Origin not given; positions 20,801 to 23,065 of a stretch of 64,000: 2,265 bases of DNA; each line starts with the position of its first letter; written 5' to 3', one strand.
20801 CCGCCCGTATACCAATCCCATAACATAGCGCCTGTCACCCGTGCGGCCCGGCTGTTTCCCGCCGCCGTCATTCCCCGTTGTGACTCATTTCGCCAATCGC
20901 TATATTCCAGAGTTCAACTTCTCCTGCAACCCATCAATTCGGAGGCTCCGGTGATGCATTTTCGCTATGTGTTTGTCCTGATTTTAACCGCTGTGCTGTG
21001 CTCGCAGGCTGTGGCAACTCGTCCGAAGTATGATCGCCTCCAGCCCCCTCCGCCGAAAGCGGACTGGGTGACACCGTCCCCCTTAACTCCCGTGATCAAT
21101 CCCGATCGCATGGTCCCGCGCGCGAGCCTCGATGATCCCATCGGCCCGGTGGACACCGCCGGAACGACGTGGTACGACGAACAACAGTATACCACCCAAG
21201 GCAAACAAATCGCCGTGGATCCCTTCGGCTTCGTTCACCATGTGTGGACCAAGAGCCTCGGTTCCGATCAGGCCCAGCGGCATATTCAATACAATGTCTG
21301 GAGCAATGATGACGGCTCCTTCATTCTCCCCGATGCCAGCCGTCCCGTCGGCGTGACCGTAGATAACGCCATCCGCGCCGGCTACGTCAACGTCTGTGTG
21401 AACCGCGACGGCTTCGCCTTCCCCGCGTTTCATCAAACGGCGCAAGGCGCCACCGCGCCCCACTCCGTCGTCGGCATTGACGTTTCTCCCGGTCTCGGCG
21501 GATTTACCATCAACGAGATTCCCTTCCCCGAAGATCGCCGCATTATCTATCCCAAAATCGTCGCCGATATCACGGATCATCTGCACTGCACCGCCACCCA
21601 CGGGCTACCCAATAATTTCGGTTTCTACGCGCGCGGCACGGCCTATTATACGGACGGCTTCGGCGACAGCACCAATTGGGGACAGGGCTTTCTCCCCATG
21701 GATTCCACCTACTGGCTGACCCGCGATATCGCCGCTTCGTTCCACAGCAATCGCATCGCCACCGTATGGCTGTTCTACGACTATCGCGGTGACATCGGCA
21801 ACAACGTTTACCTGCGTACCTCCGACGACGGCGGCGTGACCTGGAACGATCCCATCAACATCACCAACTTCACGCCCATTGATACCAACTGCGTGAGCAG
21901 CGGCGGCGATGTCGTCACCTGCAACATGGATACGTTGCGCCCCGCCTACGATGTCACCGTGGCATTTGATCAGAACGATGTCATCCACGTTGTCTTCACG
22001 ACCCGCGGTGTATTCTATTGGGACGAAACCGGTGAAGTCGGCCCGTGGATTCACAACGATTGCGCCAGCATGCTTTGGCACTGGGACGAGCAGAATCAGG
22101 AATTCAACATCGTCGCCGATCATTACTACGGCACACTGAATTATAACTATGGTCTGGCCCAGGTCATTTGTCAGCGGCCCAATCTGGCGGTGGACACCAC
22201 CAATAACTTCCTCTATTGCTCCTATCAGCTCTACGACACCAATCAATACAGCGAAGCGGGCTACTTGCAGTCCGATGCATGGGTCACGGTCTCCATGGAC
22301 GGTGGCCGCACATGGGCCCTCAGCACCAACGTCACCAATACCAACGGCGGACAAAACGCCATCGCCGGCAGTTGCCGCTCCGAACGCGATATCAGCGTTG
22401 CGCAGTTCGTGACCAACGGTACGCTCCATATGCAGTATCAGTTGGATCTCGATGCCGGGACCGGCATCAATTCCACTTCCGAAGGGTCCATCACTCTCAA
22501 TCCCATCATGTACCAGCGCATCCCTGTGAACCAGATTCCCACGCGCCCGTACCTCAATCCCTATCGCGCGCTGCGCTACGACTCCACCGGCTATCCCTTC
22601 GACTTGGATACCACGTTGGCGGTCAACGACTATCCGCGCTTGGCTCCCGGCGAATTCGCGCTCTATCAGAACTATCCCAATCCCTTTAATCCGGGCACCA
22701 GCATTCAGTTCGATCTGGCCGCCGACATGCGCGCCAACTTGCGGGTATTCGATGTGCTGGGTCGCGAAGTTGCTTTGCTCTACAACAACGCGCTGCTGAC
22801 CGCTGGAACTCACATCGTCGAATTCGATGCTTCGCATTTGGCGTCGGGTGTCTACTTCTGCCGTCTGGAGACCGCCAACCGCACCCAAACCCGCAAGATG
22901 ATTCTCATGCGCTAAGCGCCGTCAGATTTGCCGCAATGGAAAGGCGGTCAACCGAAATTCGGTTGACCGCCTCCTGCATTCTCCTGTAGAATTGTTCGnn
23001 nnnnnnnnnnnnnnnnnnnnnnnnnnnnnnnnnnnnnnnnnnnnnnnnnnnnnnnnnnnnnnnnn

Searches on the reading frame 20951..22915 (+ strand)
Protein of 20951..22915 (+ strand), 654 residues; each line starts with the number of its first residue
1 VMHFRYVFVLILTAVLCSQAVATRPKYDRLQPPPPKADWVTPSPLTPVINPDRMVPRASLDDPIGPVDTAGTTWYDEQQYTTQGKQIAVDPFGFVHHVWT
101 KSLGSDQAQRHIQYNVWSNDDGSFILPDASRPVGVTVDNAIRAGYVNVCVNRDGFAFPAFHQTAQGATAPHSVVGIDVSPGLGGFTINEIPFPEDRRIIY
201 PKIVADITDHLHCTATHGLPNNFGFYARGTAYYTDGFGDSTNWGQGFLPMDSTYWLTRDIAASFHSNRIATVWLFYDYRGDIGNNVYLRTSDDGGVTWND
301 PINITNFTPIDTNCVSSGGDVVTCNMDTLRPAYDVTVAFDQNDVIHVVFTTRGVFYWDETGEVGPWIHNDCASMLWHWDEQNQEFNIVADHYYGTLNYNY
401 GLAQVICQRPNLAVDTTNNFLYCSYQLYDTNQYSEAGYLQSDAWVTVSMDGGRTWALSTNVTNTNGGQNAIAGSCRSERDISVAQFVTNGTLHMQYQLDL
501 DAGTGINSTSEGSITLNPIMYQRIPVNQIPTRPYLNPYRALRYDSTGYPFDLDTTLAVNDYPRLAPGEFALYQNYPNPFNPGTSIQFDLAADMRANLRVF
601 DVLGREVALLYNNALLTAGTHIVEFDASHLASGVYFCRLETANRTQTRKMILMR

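Call 4: search_protein_families(library=pfam, proteins=[window:20951-22915:+], max_evalue=0.01)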
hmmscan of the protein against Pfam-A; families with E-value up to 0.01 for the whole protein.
window:20951-22915:+ (654 aa): 3 families
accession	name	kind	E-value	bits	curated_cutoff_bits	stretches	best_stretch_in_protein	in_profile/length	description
PF18962.6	Por_Secre_tail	-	1.5e-10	41.7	27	1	575-651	2-74/75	Secretion system C-terminal sorting domain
PF13088.12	BNR_2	-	0.00035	20.5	31.4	1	270-361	62-154/277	BNR repeat-like domain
PF12582.13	DUF3757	-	0.0049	17.6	23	0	305-371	50-114/125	Protein of unknown function (DUF3757)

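Call 9: find_homologous_proteins(query=window:20951-22630:+, max_evalue=1e-10)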
Query seq(560 aa) (560 aa): 99 proteins with E <= 1e-10 among 7066 candidates.
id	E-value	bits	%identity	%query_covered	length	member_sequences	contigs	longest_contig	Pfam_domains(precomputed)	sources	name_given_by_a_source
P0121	0.0e+0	1330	100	100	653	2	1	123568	PF18962.8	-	-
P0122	2.3e-225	768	58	100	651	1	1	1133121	PF18962.8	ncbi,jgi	ncbi:MAG TPA: T9SS type A sorting domain-containing protein [bacterium]|jgi:hypothetical protein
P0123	2.1e-221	755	58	100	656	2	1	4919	PF18962.8,PF13088.13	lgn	-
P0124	1.7e-220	752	58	100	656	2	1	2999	PF18962.8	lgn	-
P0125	2.3e-216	738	56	100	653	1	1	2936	PF18962.8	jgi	-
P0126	5.5e-210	717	57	100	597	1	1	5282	-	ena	-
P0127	1.4e-207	709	57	100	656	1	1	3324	PF18962.8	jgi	jgi:hypothetical protein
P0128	1.0e-192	660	54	99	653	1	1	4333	PF18962.8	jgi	jgi:hypothetical protein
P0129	5.0e-166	572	54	84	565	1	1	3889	PF18962.8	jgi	jgi:hypothetical protein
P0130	6.3e-154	532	48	93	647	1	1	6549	PF18962.8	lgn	-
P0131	2.0e-143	498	46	99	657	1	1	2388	PF18962.8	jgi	jgi:hypothetical protein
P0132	2.6e-142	494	47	90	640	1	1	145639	PF18962.8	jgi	jgi:hypothetical protein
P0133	3.3e-142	493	47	97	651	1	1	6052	PF18962.8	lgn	-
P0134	6.4e-140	486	46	98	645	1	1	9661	PF18962.8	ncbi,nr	ncbi:MAG: T9SS type A sorting domain-containing protein [bacterium]|nr:T9SS type A sorting domain-co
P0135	8.1e-140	486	47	91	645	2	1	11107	PF18962.8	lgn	-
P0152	6.9e-108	380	40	89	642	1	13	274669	PF18962.8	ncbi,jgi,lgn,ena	-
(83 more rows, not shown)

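Call 23: find_related_loci(query=A1, collection=genome_contigs, flank=10000)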
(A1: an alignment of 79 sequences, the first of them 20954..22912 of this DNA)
Query A1 (653 aa) in genome_contigs; peptide patterns used: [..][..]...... (x = any residue, [..] = any of these).
599 stretches matched a pattern (row limit reached: there are more); 591 encode a relative of the query (tblastn E <= 1e-3); the best 80 are kept; 80 distinct loci.
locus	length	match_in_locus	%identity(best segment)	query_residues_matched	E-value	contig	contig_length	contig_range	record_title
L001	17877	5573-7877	32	447-653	2e-23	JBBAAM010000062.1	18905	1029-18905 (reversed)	MAG: Melioribacteraceae bacterium isolate SO_2017_GW3_42 scaffold_1617_c1_OW296A_2017, whole genome shotgun sequence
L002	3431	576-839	51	565-653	1e-23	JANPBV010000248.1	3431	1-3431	MAG: Ignavibacteria bacterium isolate VAR_78_metabat_615 VAR_78_k141_4223672, whole genome shotgun sequence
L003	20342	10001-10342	41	536-653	2e-23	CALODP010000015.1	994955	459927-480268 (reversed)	MAG: uncultured Ignavibacteriales bacterium isolate LOGT_bin.0028 genome assembly, contig: contig_21462, whole genome sh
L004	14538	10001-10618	33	409-653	3e-26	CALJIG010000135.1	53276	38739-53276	MAG TPA_asm: uncultured Ignavibacteria bacterium isolate SRR5576002_bin.35_CONCOCT_v1.1_MAG genome assembly, contig: ERZ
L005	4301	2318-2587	53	565-653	6e-23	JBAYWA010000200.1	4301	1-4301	MAG: Melioribacteraceae bacterium isolate SO_2016_LW3_72 scaffold36565_LW162_2016, whole genome shotgun sequence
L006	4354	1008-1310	46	552-653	4e-23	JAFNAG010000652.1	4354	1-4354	MAG: Acidobacteria bacterium isolate CTSoil_012 scaffold_121596, whole genome shotgun sequence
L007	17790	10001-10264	56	565-653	8e-23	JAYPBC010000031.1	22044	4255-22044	MAG: Balneola sp. isolate 139582_S183_metabat_bins_2.tsv.170 NODE_1919_length_22044_cov_11.008095, whole genome shotgun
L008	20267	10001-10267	49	565-653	9e-23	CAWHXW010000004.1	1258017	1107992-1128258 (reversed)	MAG: Ignavibacteriota bacterium isolate MFD01476.bin.1.150 genome assembly, contig: contig_44924, whole genome shotgun s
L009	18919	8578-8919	43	537-653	2e-22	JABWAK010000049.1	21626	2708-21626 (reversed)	MAG: Bacteroidetes bacterium isolate MAG_2 scaffold_2464, whole genome shotgun sequence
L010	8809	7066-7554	33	492-653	2e-22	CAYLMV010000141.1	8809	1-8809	MAG TPA_asm: uncultured Chitinophagaceae bacterium isolate binchicken_co50_279 genome assembly, contig: NODE_10466_lengt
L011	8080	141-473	46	550-653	3e-22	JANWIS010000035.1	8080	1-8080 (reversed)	MAG: Ignavibacteriaceae bacterium isolate CRAIB_MAG47 c_000000015982, whole genome shotgun sequence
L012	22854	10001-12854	52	542-653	3e-22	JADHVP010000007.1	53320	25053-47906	MAG: Ignavibacteria bacterium isolate BS750m-G4 BS-750m-C438, whole genome shotgun sequence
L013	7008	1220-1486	47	565-653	3e-22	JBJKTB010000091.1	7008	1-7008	MAG: Ignavibacteriaceae bacterium isolate Bin_97 S1Ck127_3733215_flag_1_multi_6.0000_len_7008, whole genome shotgun sequ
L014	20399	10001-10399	42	512-653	4e-22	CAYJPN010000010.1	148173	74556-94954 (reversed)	MAG TPA_asm: uncultured Ignavibacteriaceae bacterium isolate ERP124720_co1_209 genome assembly, contig: NODE_142_length_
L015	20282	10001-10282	51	564-653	4e-22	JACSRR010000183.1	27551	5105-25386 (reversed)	MAG: Ignavibacteriaceae bacterium isolate BA9 contig-70_1718, whole genome shotgun sequence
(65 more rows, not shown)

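Call 26: predict_structure(alignment_id=A1)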
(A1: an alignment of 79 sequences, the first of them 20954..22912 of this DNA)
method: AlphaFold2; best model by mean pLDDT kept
length: 653 residues; sequences in the alignment: 79
mean_pLDDT: 89.4   pTM: 0.82
mean pLDDT of the five models: 89.4, 89.2, 88.6, 88.3, 87.6
residues with pLDDT >= 90: 434; 70-90: 167; 50-70: 43; < 50: 9
segments of 3 or more residues with pLDDT < 50: 556-562
pLDDT, mean of each block of 10 residues (from residue 1): 86 85 82 64 58 54 94 92 97 97 89 96 86 90 96 97 88 96 96 88 97 85 94 96 95 90 98 78 91 97 91 90 89 96 98 90 88 97 96 88 93 97 95 94 97 97 91 93 98 97 85 93 97 91 85 52 66 75 87 95 95 90 92 94 90 77
secondary structure, 60 per line:
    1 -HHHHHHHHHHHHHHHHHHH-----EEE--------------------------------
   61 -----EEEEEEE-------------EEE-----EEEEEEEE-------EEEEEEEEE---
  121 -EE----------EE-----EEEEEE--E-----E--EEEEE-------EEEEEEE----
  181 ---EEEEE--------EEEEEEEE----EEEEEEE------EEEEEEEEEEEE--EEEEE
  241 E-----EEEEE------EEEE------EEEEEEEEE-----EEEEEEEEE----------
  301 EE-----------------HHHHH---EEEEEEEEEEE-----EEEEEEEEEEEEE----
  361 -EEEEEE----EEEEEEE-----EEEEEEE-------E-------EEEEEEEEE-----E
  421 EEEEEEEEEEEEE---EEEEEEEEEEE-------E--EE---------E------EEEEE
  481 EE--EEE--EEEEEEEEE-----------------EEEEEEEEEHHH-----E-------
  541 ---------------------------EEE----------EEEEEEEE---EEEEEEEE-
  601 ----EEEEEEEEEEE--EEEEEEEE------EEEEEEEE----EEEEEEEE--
elements in order: H2-20 E26-28 E66-72 E86-88 E94-101 E109-117 E141-146 E158-162 E170-176 E184-188 E197-204 E209-215 E222-233 E236-241 E247-251 E258-261 E268-276 E282-290 H320-324 E328-338 E344-356 E362-367 E372-378 E384-390 E406-414 E420-433 E437-447 E476-482 E485-487 E490-498 E516-524 E568-570 E581-588 E592-599 E605-615 E618-625 E632-639 E644-651

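Call 35: find_encoding_contigs(protein=P0122, flank=10000, max_places=4)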
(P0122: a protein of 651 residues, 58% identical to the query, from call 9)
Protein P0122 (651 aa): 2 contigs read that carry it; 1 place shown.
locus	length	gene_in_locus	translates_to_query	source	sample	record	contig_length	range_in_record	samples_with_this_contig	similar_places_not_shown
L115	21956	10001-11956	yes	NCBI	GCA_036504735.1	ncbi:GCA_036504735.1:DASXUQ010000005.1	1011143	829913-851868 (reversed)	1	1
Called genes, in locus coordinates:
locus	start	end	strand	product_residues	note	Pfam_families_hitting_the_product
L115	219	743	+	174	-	PF22381:Staph_reg_Sar_Rot, PF12802:MarR_2 (weak), PF01047:MarR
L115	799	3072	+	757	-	PF13620:CarboxypepD_reg, PF13715:CarbopepD_reg_2, PF07715:Plug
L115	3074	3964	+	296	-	-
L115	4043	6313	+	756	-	PF13620:CarboxypepD_reg, PF13715:CarbopepD_reg_2, PF07715:Plug, PF00593:TonB_dep_Rec_b-barrel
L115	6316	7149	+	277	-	-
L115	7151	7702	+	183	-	PF01966:HD (weak)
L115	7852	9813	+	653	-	PF18962:Por_Secre_tail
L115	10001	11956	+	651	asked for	PF18962:Por_Secre_tail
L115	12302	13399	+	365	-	PF00155:Aminotran_1_2, PF00266:Aminotran_5 (weak), PF04864:Alliinase_C (weak)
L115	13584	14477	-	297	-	PF26549:Tricorn_N (faint)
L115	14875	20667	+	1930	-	PF00041:fn3 (faint), PF18370:RGI_lyase (faint), PF21910:GH85_C (faint), PF25833:Fn3_SaeA_3rd (faint), PF18962:Por_Secre_tail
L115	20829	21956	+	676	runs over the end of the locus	PF00456:Transketolase_N, PF02779:Transket_pyr, PF02780:Transketolase_C, PF22613:Transketolase_C_1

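Call 39: find_encoding_contigs(protein=P0152, flank=10000, max_places=10)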
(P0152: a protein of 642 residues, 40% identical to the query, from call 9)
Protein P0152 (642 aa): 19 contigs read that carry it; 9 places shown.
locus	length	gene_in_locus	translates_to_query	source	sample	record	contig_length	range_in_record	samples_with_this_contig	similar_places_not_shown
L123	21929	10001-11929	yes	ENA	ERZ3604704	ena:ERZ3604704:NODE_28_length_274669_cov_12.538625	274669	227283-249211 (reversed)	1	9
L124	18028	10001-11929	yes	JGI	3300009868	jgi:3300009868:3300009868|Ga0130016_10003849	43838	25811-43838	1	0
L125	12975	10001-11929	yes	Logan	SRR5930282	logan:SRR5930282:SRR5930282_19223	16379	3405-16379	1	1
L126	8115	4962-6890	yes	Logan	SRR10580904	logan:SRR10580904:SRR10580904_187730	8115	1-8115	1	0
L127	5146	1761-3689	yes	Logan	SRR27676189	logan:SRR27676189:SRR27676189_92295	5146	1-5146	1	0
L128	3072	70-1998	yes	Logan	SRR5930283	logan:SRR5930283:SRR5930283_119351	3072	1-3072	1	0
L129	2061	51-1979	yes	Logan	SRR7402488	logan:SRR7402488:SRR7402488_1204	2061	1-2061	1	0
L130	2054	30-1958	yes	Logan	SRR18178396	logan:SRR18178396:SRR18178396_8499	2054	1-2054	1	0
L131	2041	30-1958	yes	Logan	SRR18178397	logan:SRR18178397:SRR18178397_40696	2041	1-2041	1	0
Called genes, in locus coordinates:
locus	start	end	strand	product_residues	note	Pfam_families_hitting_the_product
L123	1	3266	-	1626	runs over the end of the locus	PF05048:NosD (faint), PF07705:CARDB (faint)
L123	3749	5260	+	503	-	PF02074:Peptidase_M32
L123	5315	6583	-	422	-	PF00375:SDF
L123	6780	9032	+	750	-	PF13620:CarboxypepD_reg, PF13715:CarbopepD_reg_2, PF07715:Plug, PF00593:TonB_dep_Rec_b-barrel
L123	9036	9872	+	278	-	PF14054:DUF4249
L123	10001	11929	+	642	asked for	PF18962:Por_Secre_tail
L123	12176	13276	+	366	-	PF17957:Big_7 (weak)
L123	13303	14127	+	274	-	-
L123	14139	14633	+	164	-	-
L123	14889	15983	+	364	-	PF00155:Aminotran_1_2, PF00266:Aminotran_5 (faint)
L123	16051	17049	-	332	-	PF26549:Tricorn_N (faint), PF07676:PD40 (faint)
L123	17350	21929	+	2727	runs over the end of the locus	PF00041:fn3 (faint), PF18370:RGI_lyase (faint), PF25833:Fn3_SaeA_3rd (faint), PF13517:FG-GAP_3, PF18962:Por_Secre_tail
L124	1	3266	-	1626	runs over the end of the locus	PF05048:NosD (faint), PF07705:CARDB (faint)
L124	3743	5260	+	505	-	PF02074:Peptidase_M32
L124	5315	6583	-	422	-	PF00375:SDF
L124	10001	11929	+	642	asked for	PF18962:Por_Secre_tail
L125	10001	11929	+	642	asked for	PF18962:Por_Secre_tail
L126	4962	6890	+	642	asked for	PF18962:Por_Secre_tail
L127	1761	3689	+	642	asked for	PF18962:Por_Secre_tail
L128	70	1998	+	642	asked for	PF18962:Por_Secre_tail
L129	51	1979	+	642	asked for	PF18962:Por_Secre_tail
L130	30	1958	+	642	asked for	PF18962:Por_Secre_tail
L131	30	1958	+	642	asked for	PF18962:Por_Secre_tail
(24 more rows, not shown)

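Call 42: search_protein_families(library=ncbifam, proteins=[window:20951-22915:+], max_evalue=0.01)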
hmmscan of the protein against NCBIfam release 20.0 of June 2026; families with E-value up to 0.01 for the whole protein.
window:20951-22915:+ (654 aa): 4 families
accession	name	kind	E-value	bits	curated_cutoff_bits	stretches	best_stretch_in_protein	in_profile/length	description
TIGR04183.1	Por_Secre_tail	domain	2.3e-11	43.5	23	1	575-651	2-70/72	T9SS type A sorting domain-containing protein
NF038113.1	T9SSA_dep_M36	equivalog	2.5e-07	29.3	885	1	571-652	792-868/869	T9SS-dependent M36 family metallopeptidase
NF052323.1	T9SSA_dep_M6i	equivalog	9.8e-07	27.1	600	1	574-650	960-1036/1043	T9SS-dependent M6-like inactivated metalloprotease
NF040591.1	choice_anch_O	subfamily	4e-06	25.7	125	1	280-313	533-566/670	choice-of-anchor O protein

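Call 54: fold_search(model_id=the predicted structure, library=pdb)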
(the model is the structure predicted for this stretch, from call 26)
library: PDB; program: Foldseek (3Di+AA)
matches with E <= 10: 1447; with E <= 0.001: 178
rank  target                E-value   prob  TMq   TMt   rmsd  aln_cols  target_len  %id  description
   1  5mum                  2.2e-10  1.00  0.43  0.67   6.4       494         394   10  Glycoside Hydrolase BACINT_00347 (released 2017-04-26)
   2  4irt                  5.9e-10  1.00  0.42  0.65   6.2       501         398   10  Crystal structure of a putative neuraminidase (BACOVA_03493) from Bacteroides ovatus ATCC 8483 at 1.74 A resolution (released 2013-03-13)
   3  1w8o_A                1.6e-09  1.00  0.34  0.36  17.9       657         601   10  Contribution of the Active Site Aspartic Acid to Catalysis in the Bacterial Neuraminidase from Micromonospora viridifa (released 2004-09-29)
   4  7esk_A                1.9e-09  1.00  0.41  0.60   7.6       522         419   11  Crystal structure of a L-rhamnose-alpha-1,4-D-glucuronate lyase from Fusarium oxysporum 12S, Ligand free form (released 2021-08-04)
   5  1wcq_C                3.1e-09  1.00  0.35  0.37  18.5       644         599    9  Mutagenesis of the Nucleophilic Tyrosine in a Bacterial Sialidase to Phenylalanine. (released 2005-10-12)
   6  7drq_A                3.4e-09  1.00  0.38  0.48   9.1       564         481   11  Crystal structure of polysaccharide lyase Uly1 (released 2021-03-31)
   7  4hiz_C                4.4e-09  1.00  0.30  0.30  27.4       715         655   10  Phage phi92 endosialidase (released 2014-01-15)
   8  2ber                  4.6e-09  1.00  0.34  0.37  18.4       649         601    9  Y370G Active Site Mutant of the Sialidase from Micromonospora viridifaciens in complex with beta-Neu5Ac (sialic acid). (released 2005-04-04)
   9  1wcq_A                5.1e-09  1.00  0.33  0.36  18.2       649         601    9  Mutagenesis of the Nucleophilic Tyrosine in a Bacterial Sialidase to Phenylalanine. (released 2005-10-12)
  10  1eut                  7.3e-09  1.00  0.34  0.37  17.7       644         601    9  SIALIDASE, LARGE 68KD FORM, COMPLEXED WITH GALACTOSE (released 1997-01-11)
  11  2bzd_A                2.0e-08  1.00  0.31  0.33  18.3       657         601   10  Galactose recognition by the carbohydrate-binding module of a bacterial sialidase. (released 2005-08-19)
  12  6jq9_A                3.1e-08  1.00  0.37  0.47  10.5       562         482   11  Crystal structure of a lyase from Alteromonas sp. (released 2020-04-01)
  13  6eku                  1.3e-07  1.00  0.32  0.28  15.2       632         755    8  Vibrio cholerae neuraminidase complexed with zanamivir (released 2017-11-29)
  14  8ic1_A                1.4e-07  1.00  0.24  0.31  21.1       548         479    9  endo-alpha-D-arabinanase EndoMA1 D51N mutant from Microbacterium arabinogalactanolyticum in complex with arabinooligos (released 2023-08-16)
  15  3ju4                  1.5e-07  1.00  0.31  0.30  27.9       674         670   12  Crystal Structure Analysis of EndosialidaseNF at 0.98 A Resolution (released 2010-02-02)
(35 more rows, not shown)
